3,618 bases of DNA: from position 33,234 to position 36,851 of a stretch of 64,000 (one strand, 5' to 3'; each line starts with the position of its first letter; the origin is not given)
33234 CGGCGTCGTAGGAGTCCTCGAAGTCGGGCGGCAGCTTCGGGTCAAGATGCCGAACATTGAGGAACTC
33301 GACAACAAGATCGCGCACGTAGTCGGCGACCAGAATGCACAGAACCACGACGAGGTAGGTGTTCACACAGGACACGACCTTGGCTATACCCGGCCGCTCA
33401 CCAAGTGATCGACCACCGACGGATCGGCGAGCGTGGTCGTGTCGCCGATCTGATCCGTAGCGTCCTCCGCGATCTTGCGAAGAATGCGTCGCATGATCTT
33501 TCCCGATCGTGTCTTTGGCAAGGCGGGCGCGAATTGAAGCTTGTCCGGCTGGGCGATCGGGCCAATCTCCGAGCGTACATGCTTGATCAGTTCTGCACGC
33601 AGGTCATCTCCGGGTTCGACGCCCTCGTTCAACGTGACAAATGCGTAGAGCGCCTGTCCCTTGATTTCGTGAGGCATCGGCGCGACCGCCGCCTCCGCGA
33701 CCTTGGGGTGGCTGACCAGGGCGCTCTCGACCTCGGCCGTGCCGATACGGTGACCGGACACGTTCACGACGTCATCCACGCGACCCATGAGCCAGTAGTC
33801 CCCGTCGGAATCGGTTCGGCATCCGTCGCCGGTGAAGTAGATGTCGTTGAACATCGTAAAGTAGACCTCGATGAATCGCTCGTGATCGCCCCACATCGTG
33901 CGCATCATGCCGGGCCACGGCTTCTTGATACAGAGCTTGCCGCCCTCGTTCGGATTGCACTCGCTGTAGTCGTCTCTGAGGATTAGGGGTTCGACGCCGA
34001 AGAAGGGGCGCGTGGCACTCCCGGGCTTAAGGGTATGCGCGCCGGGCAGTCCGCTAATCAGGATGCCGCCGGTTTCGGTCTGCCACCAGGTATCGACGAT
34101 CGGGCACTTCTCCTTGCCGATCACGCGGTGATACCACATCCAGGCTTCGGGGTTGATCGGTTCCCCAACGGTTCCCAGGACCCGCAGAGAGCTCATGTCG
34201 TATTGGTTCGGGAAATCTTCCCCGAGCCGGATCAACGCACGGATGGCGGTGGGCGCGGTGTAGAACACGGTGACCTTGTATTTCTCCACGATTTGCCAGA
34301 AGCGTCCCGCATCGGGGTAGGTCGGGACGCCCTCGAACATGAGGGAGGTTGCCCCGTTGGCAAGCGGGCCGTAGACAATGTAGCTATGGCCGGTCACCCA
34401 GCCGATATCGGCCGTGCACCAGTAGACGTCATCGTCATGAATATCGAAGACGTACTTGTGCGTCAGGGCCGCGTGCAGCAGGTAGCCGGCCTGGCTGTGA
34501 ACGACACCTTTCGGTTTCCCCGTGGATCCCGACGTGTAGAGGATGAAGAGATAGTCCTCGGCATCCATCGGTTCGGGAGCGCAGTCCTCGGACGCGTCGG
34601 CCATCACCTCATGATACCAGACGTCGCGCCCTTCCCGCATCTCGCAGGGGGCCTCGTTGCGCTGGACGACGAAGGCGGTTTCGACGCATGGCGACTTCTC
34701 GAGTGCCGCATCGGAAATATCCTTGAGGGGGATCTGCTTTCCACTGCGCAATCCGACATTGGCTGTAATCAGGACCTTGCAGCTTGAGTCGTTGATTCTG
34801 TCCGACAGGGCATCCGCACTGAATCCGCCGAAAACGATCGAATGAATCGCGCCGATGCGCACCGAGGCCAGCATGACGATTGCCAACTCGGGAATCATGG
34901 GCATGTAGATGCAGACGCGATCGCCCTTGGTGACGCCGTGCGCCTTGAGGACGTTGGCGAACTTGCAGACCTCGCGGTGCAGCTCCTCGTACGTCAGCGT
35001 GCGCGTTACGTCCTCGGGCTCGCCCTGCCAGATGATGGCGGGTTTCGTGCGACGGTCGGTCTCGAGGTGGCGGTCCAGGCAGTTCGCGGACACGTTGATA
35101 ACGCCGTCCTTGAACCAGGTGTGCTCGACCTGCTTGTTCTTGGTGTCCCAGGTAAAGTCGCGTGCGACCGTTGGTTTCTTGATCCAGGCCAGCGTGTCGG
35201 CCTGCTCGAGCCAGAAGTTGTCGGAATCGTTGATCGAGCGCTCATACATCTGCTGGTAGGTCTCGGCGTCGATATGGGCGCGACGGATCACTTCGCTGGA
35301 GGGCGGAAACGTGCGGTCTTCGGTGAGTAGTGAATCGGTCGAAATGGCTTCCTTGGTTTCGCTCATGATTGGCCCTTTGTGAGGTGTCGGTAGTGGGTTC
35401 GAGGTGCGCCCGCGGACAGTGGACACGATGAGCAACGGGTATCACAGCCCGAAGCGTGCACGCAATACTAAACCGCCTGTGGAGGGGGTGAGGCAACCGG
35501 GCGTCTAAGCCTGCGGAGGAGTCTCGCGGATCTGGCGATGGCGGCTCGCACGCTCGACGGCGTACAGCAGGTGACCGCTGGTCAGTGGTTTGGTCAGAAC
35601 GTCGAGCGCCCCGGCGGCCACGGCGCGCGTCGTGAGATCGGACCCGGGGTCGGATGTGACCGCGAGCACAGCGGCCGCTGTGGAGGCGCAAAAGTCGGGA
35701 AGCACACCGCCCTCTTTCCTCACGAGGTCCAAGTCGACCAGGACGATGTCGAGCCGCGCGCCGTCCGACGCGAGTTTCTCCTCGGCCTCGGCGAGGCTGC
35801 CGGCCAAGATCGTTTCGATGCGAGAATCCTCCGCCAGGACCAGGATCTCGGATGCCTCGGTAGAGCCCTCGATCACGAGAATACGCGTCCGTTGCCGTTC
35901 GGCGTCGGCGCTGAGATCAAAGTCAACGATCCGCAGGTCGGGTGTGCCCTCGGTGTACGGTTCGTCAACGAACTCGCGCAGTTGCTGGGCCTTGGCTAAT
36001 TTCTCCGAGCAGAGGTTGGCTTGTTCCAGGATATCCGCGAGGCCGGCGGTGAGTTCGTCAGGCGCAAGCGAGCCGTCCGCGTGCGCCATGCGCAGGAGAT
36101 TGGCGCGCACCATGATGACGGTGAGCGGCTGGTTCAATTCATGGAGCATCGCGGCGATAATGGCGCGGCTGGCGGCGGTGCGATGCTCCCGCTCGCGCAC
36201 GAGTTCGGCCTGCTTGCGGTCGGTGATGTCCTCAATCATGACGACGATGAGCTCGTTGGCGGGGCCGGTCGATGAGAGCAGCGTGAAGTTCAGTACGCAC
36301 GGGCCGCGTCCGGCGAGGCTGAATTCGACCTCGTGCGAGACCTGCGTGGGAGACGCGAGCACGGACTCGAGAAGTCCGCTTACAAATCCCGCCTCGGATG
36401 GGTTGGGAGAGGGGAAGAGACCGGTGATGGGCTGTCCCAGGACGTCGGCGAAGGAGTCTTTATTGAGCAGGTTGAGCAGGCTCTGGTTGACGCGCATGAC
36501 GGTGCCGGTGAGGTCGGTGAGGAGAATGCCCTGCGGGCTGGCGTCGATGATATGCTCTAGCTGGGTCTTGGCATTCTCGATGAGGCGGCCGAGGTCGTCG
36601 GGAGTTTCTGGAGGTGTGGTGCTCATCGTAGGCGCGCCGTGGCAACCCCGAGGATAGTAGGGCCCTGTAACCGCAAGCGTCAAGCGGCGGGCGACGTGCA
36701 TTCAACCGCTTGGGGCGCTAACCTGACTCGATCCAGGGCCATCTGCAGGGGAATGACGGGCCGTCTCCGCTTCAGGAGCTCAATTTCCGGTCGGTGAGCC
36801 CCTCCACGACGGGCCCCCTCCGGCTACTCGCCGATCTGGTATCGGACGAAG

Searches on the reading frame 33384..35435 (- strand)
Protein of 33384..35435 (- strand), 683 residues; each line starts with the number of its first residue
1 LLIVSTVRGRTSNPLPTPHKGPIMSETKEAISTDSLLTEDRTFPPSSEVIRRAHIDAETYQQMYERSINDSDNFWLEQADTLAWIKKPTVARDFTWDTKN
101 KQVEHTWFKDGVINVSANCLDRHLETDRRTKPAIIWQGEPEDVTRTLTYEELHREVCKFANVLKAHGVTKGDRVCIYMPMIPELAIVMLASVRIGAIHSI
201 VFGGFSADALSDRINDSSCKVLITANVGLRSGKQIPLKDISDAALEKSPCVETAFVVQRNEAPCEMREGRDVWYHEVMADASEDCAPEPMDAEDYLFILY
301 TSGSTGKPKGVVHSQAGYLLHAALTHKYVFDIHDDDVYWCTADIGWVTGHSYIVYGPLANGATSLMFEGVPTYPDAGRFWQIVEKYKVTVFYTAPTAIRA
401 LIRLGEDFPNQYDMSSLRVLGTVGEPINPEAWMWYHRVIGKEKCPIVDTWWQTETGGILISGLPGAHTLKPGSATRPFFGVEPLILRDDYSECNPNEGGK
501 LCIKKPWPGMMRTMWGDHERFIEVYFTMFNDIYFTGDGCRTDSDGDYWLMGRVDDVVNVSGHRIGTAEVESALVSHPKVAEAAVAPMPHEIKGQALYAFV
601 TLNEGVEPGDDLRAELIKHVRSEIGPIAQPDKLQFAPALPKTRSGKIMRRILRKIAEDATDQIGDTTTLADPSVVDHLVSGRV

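Call 90: search_protein_families(library=pfam, max_evalue=0.0001, proteins=[window:33384-35435:-])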
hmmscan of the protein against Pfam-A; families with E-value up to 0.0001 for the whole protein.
window:33384-35435:- (683 aa): 3 families
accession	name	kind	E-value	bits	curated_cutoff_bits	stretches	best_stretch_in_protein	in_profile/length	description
PF00501.34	AMP-binding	-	2.6e-91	306.7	29.9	1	129-514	9-383/384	AMP-binding enzyme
PF13193.12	AMP-binding_C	-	6.8e-28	97.9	24.5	1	568-646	1-76/76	AMP-binding enzyme C-terminal domain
PF16177.11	ACAS_N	-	3.9e-15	55.8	27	1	60-119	1-55/55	Acetyl-coenzyme A synthetase N-terminus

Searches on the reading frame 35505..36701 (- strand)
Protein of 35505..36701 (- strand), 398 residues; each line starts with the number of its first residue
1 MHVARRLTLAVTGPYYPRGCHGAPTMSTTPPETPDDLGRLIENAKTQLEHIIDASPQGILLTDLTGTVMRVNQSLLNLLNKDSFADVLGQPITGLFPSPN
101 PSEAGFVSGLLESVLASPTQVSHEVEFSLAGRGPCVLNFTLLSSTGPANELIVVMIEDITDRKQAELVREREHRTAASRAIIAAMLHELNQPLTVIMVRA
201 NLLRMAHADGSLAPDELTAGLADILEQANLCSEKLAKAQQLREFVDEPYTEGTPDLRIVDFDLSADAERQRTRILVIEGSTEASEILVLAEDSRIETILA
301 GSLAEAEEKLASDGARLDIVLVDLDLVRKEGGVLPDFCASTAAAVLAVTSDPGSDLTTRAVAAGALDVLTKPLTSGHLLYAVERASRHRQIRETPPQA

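Call 90: search_protein_families(library=pfam, max_evalue=0.0001, proteins=[window:35505-36701:-])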
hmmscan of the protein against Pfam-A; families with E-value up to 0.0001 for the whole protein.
window:35505-36701:- (398 aa): 6 families
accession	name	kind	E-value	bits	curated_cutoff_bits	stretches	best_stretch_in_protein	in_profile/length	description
PF08448.16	PAS_4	-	4.5e-08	33.7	23.1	1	53-164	2-110/110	PAS fold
PF00989.32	PAS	-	1.7e-06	28.5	22.6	1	47-129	2-81/113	PAS fold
PF13426.13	PAS_9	-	2.4e-06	28.2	27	1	56-161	1-103/103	PAS domain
PF00072.30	Response_reg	-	2.5e-06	28.1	30.2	1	280-382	7-110/111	Response regulator receiver domain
PF13188.13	PAS_8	-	1.3e-05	25.3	21.8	1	47-104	2-55/65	PAS domain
PF00512.31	HisKA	-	1.4e-05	25.5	26.9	1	179-232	3-51/66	His Kinase A (phospho-acceptor) domain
